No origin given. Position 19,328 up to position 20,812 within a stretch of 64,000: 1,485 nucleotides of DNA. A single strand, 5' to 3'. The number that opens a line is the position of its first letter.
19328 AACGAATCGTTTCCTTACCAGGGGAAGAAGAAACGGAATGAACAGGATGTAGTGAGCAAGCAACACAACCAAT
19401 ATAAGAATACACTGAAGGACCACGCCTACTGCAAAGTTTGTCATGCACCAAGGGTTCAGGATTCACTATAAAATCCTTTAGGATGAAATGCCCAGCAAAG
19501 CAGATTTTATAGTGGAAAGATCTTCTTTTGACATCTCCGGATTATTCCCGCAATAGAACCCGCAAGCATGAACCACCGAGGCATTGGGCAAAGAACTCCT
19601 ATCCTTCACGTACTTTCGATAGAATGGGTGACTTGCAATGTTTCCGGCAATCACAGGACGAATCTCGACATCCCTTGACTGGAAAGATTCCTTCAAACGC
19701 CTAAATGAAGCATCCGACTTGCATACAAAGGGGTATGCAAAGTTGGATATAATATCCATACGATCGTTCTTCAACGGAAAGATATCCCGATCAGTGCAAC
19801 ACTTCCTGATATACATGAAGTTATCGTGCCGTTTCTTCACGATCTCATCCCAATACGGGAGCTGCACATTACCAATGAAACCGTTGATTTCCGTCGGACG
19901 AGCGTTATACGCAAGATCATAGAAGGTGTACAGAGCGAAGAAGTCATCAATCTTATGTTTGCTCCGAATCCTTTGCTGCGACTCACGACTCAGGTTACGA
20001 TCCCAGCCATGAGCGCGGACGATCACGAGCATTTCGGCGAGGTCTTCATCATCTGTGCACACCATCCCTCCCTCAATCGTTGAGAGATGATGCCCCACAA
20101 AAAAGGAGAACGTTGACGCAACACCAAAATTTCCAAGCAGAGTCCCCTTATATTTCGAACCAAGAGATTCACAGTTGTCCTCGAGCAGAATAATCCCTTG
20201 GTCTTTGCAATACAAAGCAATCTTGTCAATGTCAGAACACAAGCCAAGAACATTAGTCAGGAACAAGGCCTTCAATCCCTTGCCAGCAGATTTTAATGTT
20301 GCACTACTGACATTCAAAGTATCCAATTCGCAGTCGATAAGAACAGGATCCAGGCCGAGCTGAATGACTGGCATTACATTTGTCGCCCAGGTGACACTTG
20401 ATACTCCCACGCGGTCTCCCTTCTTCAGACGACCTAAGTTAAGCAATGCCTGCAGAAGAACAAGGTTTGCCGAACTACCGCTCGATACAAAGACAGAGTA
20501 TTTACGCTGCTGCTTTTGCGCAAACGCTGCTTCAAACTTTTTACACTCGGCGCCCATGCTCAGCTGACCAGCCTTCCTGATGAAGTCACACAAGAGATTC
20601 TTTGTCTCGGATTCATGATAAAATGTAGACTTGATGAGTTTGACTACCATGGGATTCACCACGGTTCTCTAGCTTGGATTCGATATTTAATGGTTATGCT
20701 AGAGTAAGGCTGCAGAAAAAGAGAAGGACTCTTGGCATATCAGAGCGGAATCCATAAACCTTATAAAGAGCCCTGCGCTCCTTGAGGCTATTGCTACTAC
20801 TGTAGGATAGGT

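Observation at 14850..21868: Surface-glycan cluster pairing Gmd with a ColD/E1-like His-variant DegT enzyme and a canonical DegT aminotransferase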

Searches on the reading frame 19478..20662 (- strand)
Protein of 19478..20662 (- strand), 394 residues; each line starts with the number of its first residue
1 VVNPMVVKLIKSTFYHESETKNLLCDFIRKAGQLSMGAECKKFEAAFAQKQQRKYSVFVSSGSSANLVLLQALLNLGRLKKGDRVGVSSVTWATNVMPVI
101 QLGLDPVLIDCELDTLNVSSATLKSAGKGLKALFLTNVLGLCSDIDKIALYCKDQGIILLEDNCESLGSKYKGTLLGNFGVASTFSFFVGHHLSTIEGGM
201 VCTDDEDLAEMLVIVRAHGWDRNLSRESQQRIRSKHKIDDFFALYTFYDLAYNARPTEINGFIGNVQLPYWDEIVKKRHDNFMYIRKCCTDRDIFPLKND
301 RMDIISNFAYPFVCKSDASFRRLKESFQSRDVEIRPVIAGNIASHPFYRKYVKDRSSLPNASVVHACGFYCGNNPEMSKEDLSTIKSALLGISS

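Call 3: search_protein_families(library=pfam, proteins=[window:19478-20662:-], max_evalue=0.01)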
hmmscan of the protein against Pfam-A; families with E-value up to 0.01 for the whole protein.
window:19478-20662:- (394 aa): 3 families
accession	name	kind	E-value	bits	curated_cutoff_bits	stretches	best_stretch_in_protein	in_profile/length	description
PF01041.23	DegT_DnrJ_EryC1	-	5.7e-62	210.5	19.8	1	25-389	11-359/360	DegT/DnrJ/EryC1/StrS aminotransferase family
PF01053.26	Cys_Met_Meta_PP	-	0.0003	19.9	27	1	41-213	55-223/381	Cys/Met metabolism PLP-dependent enzyme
PF00266.25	Aminotran_5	-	0.00032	20.2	21.5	1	45-169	53-182/371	Aminotransferase class-V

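Call 4: search_protein_families(library=ncbifam, proteins=[window:19478-20662:-], max_evalue=0.01)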
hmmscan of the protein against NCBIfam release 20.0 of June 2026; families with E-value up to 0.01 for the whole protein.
window:19478-20662:- (394 aa): 7 families
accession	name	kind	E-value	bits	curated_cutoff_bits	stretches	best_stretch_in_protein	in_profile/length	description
NF011936.0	PRK15407.1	equivalog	1.5e-58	198.6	423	1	32-387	59-430/440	lipopolysaccharide biosynthesis protein RfbH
TIGR03588.1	PseC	equivalog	2.4e-36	125.5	423.5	1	31-388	23-375/380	UDP-4-amino-4,6-dideoxy-N-acetyl-beta-L-altrosamine transaminase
TIGR04181.1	NHT_00031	hypoth_equivalog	3.7e-34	118.2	420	1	19-356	11-343/359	LegC family aminotransferase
NF008658.2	PRK11658.1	equivalog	1.5e-29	102.8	631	1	30-302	25-284/379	UDP-4-amino-4-deoxy-L-arabinose aminotransferase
NF008687.0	PRK11706.1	equivalog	5.3e-20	71.5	375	1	40-224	33-214/375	dTDP-4-amino-4,6-dideoxygalactose transaminase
TIGR02379.1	ECA_wecE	subfamily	4.3e-16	58.6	434.85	1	37-284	30-263/376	dTDP-4-amino-4,6-dideoxy-D-glucose transaminase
TIGR04427.1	PLP_DesI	equivalog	1.8e-15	57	650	1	40-224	54-233/390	dTDP-4-dehydro-6-deoxyglucose aminotransferase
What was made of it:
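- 19478..20662 (-): ColD-like PMP-dependent NDP-4-keto-6-deoxyhexose 3-dehydratase. The catalytic His (residue 191 of the 394-aa ORF, codon 20090-20092) replaces the Schiff-base Lys. The probable start is ATG 20650. NCBIfam RfbH scores 198.6 against a 423 cut-off (call 4).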

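Call 5: search_solved_structures(query=window:19478-20662:-, show_alignments=3, max_evalue=1e-10)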
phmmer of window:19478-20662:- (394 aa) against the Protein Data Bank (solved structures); distinct sequences matched with E-value up to 1e-10: 46.
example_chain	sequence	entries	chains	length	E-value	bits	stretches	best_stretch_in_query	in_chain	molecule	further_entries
2gms_A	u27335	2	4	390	1.6e-62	214.9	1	31-375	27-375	Putative pyridoxamine 5-phosphate-dependent dehydrase, Wbdk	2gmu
3b8x_A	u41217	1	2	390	1.6e-61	211.7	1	31-375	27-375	Pyridoxamine 5-phosphate-dependent dehydrase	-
2r0t_A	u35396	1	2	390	2.9e-61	210.8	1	31-375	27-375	Pyridoxamine 5-phosphate-dependent dehydrase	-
3gr9_A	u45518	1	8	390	3e-61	210.8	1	31-375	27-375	ColD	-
9wvy_A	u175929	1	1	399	1.5e-38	136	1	29-279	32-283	Putative NDP-4-keto-6-deoxyglucose-3-dehydratase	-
3bcx_A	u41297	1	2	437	2.1e-37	132.3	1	33-384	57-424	CDP-6-deoxy-L-threo-D-glycero-4-hexulose-3-dehydrase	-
3bb8_A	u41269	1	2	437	3.7e-36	128.2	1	33-384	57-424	CDP-4-keto-6-deoxy-D-glucose-3-dehydrase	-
3bn1_A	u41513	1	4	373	1.3e-23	86.9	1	35-223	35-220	Perosamine synthetase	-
3dr7_A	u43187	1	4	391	1.5e-23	86.7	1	35-223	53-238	Putative perosamine synthetase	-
3dr4_A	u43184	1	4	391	2.1e-23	86.2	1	35-223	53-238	Putative perosamine synthetase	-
1mdo_A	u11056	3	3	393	1.2e-22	83.7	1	30-223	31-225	ArnB aminotransferase | UDP-4-amino-4-deoxy-L-arabinose--oxoglutarate aminotransferase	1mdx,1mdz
4oca_A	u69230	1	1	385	1.5e-22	83.4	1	29-223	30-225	UDP-4-amino-4-deoxy-L-arabinose--oxoglutarate aminotransferase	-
7b0m_AAA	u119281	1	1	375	2.4e-22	82.7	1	36-305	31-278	Sugar aminotransferase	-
8sng_A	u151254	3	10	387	1.4e-20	76.9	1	29-223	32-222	UDP-4-amino-4-deoxy-L-arabinose--oxoglutarate aminotransferase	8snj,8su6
3frk_A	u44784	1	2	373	1.7e-20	76.6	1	28-222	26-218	QdtB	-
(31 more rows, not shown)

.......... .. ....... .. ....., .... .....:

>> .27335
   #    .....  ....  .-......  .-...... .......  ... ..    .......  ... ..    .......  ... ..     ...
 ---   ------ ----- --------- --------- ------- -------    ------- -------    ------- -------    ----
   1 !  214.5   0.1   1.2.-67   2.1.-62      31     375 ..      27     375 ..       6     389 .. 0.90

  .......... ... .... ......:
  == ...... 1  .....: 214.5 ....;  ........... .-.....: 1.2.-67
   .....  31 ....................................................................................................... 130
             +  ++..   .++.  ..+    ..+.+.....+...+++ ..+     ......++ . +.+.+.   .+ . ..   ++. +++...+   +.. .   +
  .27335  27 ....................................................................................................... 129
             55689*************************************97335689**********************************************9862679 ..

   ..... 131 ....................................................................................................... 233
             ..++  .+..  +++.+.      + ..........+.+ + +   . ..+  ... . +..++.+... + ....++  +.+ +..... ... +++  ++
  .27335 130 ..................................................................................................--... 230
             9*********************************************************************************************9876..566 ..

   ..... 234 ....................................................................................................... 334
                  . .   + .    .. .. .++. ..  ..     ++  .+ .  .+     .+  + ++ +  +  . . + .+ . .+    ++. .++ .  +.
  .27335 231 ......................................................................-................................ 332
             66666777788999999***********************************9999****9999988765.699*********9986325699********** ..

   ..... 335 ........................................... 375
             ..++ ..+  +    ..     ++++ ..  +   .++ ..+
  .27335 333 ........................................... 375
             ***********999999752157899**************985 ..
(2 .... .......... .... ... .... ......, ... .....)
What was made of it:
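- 19478..20662 (-): The His aligns with ColD His188, and the H188K and H188N mutant chains differ at exactly that column (call 5). The residues aligned with ColD Asp159, Glu162, Ser183 and Asn248 are conserved; Ser187 is Gly (call 5).
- On E1 / RfbH (CDP-6-deoxy-L-threo-D-glycero-4-hexulose 3-dehydrase): PDB E1 scores 132 bits against 215 for ColD (call 5).
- The residue equivalent to ColD Ser187 is Gly (call 5). The PLP/PMP-contact residues are conserved (call 5).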

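Call 12: find_homologous_proteins(query=window:19478-20662:-, max_evalue=1e-20)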
Query window:19478-20662:- (394 aa): 7983 proteins with E <= 1e-20 among 8000 candidates; the best 120 are listed.
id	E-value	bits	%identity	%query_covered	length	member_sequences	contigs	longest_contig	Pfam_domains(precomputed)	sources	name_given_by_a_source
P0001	1.4e-262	888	100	99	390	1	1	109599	PF01041.24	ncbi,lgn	-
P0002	3.5e-164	564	62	97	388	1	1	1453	PF01041.24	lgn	-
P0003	5.8e-160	551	63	97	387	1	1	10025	PF00266.26,PF01041.24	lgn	-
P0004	1.1e-159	550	62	97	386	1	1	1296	PF01041.24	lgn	-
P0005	1.3e-159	549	61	99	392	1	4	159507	PF01041.24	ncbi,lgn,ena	-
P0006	9.0e-159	547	63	98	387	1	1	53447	PF01041.24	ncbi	-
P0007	3.1e-158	545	60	97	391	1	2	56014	PF00266.26,PF01041.24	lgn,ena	-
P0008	4.0e-158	545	62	97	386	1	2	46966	PF01041.24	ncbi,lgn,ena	-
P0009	4.8e-158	544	61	98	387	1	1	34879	PF01041.24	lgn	-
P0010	5.5e-158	544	62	97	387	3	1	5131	PF01041.24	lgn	-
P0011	7.3e-158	544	61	96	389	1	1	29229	PF01041.24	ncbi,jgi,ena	-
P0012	8.4e-158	543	61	97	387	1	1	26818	PF01041.24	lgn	-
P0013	1.0e-157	543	59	97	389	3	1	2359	PF00266.26,PF01041.24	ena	-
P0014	1.0e-157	543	63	96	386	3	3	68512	PF01041.24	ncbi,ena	-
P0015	2.7e-157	542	62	97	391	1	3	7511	PF01041.24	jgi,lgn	jgi:CDP-6-deoxy-D-xylo-4-hexulose-3-dehydrase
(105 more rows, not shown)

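Call 13: find_related_loci(query=window:19478-20662:-, collection=genome_contigs, flank=10000)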
Query window:19478-20662:- (394 aa) in genome_contigs; peptide patterns used: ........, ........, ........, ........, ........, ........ (x = any residue, [..] = any of these).
64 stretches matched a pattern; 31 encode a relative of the query (tblastn E <= 1e-3); 31 distinct loci.
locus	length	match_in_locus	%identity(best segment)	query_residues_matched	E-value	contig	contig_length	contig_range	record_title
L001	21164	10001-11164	63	5-392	2e-167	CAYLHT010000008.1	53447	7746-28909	MAG TPA_asm: uncultured Gammaproteobacteria bacterium isolate SRP273308_co1_45 genome assembly, contig: NODE_623_length_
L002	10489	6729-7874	60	4-385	6e-155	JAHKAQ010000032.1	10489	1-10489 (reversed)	MAG: Patescibacteria group bacterium isolate Undefined_mixed_planktonic.mb.48 Undefined_mixed_pl.mb.48_k141_308920, whol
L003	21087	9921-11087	57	5-389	3e-149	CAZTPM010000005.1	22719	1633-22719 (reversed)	MAG TPA_asm: Candidatus Woesearchaeota archaeon isolate SRP178699_co2_49 genome assembly, contig: NODE_1459_length_22719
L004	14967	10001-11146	55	2-382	3e-147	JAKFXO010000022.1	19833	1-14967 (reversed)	MAG: Candidatus Peribacterales bacterium isolate ND3_Bin_28 ND3_0000556, whole genome shotgun sequence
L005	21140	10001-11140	57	7-385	6e-147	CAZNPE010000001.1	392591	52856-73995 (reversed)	MAG TPA_asm: uncultured Candidatus Peribacteria bacterium isolate SRP342105_co1_493 genome assembly, contig: NODE_10_len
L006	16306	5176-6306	56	7-382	2e-145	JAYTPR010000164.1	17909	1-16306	MAG: Candidatus Peribacterales bacterium isolate GFS_4442 GFS_4442_163, whole genome shotgun sequence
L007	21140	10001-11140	55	7-385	5e-143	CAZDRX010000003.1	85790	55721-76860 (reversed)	MAG TPA_asm: uncultured Candidatus Peribacteria bacterium isolate SRP178908_co1_56 genome assembly, contig: NODE_126_len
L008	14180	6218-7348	55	7-382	6e-143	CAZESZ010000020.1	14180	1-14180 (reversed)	MAG TPA_asm: uncultured Candidatus Peribacteria bacterium isolate SRP192515_co1_140 genome assembly, contig: NODE_4146_l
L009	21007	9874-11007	53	7-383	8e-142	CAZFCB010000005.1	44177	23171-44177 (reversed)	MAG TPA_asm: uncultured Candidatus Peribacteria bacterium isolate binchicken_co105_187 genome assembly, contig: NODE_970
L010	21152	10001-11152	56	6-385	1e-140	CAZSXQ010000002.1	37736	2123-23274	MAG TPA_asm: uncultured Gammaproteobacteria bacterium isolate SRP011637_co1_148 genome assembly, contig: NODE_223_length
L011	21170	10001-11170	54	2-389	1e-140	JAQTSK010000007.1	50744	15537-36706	MAG: Candidatus Peribacteraceae bacterium isolate STB_185 NODE_1364_length_50744_cov_3.998913_Sandtown_B, whole genome s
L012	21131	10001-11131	53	7-382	1e-140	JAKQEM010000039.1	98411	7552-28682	MAG: bacterium isolate USDE_maxbin.105 k141_468627, whole genome shotgun sequence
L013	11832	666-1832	55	6-389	6e-140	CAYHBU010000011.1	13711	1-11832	MAG TPA_asm: uncultured Candidatus Saccharibacteria bacterium isolate ERP119705_co10_107 genome assembly, contig: NODE_3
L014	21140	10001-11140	54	7-385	2e-139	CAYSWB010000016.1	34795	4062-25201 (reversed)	MAG TPA_asm: uncultured Candidatus Peribacteria bacterium isolate SRP150892_co2_30 genome assembly, contig: NODE_1513_le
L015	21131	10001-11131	54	7-382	2e-138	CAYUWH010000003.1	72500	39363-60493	MAG TPA_asm: uncultured Candidatus Peribacteria bacterium isolate SRP150892_co1_292 genome assembly, contig: NODE_224_le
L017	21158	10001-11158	52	7-391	3e-136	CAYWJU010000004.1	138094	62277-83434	MAG TPA_asm: uncultured Candidatus Peribacteria bacterium isolate SRP298887_co1_211 genome assembly, contig: NODE_41_len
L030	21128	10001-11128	53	13-389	2e-131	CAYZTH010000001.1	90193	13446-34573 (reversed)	MAG TPA_asm: Candidatus Woesearchaeota archaeon isolate SRP178699_co1_214 genome assembly, contig: NODE_163_length_90193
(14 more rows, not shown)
